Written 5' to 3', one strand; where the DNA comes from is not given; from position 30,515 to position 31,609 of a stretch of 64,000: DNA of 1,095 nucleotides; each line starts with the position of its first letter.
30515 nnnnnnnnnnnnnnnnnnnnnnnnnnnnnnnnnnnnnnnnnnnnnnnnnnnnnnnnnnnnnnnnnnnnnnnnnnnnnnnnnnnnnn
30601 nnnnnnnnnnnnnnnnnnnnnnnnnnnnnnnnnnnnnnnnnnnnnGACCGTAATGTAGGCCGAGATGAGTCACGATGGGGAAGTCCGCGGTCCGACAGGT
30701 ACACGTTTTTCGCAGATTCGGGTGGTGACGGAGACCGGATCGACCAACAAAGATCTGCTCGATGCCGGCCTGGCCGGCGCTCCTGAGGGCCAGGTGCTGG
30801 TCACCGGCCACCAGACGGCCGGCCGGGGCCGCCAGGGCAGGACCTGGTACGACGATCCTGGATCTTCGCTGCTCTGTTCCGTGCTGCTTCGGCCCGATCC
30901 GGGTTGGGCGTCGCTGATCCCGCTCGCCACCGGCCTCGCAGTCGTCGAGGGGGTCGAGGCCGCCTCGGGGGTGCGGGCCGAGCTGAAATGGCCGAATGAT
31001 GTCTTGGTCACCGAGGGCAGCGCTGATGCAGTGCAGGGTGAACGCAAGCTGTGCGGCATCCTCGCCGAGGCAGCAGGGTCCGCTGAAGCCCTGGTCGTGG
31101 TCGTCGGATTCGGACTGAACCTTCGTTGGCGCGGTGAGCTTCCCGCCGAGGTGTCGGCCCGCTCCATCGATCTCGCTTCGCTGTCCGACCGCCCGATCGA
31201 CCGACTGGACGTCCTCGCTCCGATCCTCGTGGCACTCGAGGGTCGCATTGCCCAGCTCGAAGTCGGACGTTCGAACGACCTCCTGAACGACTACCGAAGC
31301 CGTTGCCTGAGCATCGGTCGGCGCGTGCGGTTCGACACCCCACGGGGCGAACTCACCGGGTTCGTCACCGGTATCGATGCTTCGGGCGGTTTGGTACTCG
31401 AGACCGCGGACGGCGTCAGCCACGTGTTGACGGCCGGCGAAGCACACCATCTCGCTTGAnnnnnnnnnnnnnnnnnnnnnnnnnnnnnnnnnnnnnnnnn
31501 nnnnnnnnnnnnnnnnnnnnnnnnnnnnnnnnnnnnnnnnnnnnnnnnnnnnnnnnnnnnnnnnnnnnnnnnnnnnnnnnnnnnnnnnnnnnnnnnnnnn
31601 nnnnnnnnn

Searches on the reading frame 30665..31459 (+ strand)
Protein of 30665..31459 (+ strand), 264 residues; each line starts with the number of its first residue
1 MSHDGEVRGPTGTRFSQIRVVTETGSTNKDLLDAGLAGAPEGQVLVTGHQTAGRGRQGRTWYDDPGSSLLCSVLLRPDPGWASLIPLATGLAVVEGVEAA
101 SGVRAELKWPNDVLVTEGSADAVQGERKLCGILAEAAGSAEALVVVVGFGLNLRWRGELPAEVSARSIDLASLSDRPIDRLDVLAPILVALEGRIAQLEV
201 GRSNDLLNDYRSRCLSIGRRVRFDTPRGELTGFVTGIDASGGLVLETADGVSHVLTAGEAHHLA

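Call 40: search_protein_families(library=pfam, proteins=[window:30665-31459:+])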
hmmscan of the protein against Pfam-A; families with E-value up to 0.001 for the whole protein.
window:30665-31459:+ (264 aa): 2 families
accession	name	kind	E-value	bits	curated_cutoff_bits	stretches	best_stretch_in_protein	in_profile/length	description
PF03099.24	BPL_LplA_LipB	-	2.4e-14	53.8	21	1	33-152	15-133/133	Biotin/lipoate A/B protein ligase family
PF02237.23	BPL_C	-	1.2e-09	38.4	21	1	217-260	2-45/48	Biotin protein ligase C terminal domain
